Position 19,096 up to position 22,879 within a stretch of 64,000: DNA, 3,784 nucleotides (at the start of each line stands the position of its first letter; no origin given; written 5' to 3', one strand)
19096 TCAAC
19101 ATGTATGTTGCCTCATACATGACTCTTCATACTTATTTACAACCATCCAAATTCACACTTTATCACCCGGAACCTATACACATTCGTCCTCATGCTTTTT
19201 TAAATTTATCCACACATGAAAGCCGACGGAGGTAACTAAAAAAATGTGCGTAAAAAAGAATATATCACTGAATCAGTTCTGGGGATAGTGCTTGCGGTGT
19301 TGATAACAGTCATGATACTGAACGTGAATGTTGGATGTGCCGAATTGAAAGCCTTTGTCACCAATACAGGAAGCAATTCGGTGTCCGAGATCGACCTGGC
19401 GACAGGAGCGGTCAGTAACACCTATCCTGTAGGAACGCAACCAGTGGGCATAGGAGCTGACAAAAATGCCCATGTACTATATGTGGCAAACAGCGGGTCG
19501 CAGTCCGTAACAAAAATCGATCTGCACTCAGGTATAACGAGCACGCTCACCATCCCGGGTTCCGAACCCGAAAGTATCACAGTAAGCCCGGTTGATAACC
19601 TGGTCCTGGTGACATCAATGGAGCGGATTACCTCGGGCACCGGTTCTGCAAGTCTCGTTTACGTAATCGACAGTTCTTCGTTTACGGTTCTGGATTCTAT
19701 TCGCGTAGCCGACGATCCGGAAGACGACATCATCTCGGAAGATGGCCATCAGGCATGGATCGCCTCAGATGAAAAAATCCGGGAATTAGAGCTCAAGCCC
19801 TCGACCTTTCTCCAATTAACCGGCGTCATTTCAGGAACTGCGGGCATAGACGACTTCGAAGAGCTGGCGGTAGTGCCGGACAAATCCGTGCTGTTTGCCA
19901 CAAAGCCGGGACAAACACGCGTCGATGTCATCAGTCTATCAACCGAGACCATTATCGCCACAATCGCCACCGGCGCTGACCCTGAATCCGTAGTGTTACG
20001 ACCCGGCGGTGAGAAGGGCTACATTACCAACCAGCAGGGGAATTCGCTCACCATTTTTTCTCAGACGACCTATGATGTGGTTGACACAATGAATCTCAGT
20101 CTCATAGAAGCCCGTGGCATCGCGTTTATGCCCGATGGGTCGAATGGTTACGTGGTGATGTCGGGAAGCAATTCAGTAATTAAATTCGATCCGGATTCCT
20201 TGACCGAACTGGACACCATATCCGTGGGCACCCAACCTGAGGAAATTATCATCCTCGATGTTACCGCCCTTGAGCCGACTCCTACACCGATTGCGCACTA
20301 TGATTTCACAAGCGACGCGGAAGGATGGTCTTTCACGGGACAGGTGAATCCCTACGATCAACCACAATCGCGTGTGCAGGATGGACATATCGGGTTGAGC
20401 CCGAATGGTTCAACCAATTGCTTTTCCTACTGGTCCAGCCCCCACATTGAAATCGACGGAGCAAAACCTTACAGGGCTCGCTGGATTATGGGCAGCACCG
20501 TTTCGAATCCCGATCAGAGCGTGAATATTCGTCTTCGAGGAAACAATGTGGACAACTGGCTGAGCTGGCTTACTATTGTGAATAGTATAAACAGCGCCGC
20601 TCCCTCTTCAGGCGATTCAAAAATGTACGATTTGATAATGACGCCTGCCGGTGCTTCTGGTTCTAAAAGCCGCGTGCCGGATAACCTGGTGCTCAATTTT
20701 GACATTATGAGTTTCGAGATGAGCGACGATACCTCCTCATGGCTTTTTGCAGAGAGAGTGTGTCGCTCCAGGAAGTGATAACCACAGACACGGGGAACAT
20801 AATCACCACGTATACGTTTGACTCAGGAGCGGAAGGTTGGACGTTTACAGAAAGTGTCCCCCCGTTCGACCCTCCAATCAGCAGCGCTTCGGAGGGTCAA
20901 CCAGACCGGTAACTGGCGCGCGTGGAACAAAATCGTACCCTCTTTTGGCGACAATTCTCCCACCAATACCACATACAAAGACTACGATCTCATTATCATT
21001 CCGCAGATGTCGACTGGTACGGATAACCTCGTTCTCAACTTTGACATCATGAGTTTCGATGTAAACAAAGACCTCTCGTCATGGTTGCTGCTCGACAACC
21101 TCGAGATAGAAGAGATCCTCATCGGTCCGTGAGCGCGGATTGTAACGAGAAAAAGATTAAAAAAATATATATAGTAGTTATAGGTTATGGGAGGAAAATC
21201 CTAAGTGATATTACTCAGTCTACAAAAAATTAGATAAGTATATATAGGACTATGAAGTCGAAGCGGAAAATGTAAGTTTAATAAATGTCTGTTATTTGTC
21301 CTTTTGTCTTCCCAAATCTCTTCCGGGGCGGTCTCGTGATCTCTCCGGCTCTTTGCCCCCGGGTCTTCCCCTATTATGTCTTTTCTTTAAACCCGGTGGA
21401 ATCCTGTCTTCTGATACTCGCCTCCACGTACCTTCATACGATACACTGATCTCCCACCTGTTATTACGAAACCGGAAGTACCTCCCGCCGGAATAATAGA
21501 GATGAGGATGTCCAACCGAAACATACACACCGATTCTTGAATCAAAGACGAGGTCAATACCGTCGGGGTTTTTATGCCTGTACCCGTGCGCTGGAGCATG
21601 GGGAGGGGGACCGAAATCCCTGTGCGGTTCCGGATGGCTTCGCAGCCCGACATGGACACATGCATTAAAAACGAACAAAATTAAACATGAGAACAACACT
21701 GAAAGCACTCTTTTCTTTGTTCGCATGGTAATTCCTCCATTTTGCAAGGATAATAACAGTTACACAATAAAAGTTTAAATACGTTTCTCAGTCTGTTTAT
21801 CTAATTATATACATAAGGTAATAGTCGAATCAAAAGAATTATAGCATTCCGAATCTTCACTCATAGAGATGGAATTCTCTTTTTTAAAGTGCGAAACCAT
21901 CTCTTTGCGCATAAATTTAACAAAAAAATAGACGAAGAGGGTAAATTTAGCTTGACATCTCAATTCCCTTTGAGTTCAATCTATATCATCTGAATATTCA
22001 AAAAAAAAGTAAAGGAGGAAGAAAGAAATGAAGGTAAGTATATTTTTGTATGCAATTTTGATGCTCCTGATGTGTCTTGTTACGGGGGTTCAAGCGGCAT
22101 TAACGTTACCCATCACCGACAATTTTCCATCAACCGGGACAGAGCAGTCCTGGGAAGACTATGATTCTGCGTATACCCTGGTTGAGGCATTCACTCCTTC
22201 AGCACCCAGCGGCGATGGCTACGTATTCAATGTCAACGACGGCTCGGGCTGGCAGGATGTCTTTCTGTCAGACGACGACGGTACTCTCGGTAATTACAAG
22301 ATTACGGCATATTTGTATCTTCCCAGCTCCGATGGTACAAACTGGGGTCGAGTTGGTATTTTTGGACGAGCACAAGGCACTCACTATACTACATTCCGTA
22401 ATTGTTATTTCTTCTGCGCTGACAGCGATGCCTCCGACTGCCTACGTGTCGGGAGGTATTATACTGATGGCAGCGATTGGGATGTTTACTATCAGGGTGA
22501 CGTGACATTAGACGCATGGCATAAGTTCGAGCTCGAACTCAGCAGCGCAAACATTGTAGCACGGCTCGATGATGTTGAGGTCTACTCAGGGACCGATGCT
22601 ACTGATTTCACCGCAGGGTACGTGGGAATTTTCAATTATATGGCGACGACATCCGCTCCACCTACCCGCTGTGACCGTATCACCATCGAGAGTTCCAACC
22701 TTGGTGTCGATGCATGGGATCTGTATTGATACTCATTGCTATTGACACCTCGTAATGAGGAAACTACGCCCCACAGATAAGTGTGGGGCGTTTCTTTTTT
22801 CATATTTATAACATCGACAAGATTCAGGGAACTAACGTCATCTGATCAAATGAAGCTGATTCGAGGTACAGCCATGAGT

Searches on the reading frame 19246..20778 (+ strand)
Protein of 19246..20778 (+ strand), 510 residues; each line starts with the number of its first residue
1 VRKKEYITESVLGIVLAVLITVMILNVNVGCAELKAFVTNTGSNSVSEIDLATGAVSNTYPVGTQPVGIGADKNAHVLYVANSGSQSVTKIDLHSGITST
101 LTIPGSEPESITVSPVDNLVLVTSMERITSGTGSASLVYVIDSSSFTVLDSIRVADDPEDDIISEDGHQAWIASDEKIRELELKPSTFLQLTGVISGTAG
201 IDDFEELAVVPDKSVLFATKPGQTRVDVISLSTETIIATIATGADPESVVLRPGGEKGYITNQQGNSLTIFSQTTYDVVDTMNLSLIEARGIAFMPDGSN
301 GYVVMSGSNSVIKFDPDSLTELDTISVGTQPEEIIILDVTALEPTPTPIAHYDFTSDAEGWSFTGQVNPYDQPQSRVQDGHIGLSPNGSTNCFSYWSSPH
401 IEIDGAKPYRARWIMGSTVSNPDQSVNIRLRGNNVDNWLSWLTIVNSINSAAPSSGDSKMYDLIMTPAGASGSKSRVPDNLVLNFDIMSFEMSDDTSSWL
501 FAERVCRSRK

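Call 4: search_protein_families(library=pfam, proteins=[window:19246-20778:+], max_evalue=0.1)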
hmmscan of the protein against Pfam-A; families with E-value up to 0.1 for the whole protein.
window:19246-20778:+ (510 aa): 4 families
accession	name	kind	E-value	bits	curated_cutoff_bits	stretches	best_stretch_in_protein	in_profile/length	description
PF21783.3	YNCE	-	1.2e-06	28.6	27.1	1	36-95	256-315/339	YNCE-like beta-propeller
PF16819.11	DUF5074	-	6.7e-05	22.5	27.2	0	198-325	95-221/353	Domain of unknown function (DUF5074)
PF25174.1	Beta-prop_THOC3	-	0.0038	16.7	305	1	202-330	47-172/272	THOC3 beta-propeller domain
PF04126.18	Cyclophil_like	-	0.0075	16.5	27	1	366-423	50-106/120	Cyclophilin-like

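Call 8: search_protein_families(library=ncbifam, proteins=[window:19246-20778:+], max_evalue=1)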
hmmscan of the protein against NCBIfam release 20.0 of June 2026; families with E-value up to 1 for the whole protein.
window:19246-20778:+ (510 aa): 11 families
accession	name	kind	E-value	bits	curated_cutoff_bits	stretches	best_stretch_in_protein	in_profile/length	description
TIGR03866.1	PQQ_ABC_repeats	subfamily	2e-28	99.4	287.3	3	33-172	10-141/310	PQQ-dependent catabolism-associated beta-propeller protein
TIGR02276.1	beta_rpt_yvtn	repeat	6.8e-21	74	27.85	4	34-69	4-39/42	beta-propeller repeat protein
NF052280.1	7_blade_YncE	equivalog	7.5e-15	54.6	400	1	51-307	62-319/338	7-bladed beta-propeller protein YncE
NF052340.1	hydrazine_beta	equivalog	9.2e-14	51.3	560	3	206-308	37-138/372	hydrazine synthase subunit beta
NF052342.1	hydrazine_BC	exception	2.1e-08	32.8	1250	2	36-92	95-153/690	hydrazine synthase subunit beta-gamma fusion subunit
NF048007.1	MmpL3Stblzr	equivalog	9.1e-07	28.4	600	2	220-304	244-325/366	MmpL3/TtfA transport complex stabilizer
NF052460.1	L-NosZ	equivalog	9.9e-07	27.6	700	2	37-172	58-190/480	clade III lactonase-type nitrous-oxide reductase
NF038117.1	choice_anch_I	subfamily_domain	0.00029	19.9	300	1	72-284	7-215/458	choice-of-anchor I family protein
TIGR03907.1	QH_beta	equivalog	0.0017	17.6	223.2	1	38-96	5-65/338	quinohemoprotein amine dehydrogenase subunit beta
NF041516.1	PA2928_fam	subfamily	0.024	14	70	0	45-98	315-371/376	PA2928 family protein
NF038015.2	AztD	exception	0.09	11.5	400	0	32-69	314-351/356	zinc metallochaperone AztD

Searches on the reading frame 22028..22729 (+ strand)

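Call 4: search_protein_families(library=pfam, proteins=[window:22028-22729:+], max_evalue=0.1)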
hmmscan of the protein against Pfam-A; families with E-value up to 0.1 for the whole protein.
window:22028-22729:+ (233 aa): 2 families
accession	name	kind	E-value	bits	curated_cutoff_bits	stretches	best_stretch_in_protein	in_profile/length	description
PF06439.18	3keto-disac_hyd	-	0.021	15.3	26.8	1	84-198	49-169/187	3-keto-disaccharide hydrolase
PF21708.4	Glyco_hydro_59_C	-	0.092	13.2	27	0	154-201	108-157/175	Galactocerebrosidase, C-terminal lectin domain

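Call 8: search_protein_families(library=ncbifam, proteins=[window:22028-22729:+], max_evalue=1)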
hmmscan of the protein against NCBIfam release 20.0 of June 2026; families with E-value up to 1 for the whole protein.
window:22028-22729:+ (233 aa): 0 families
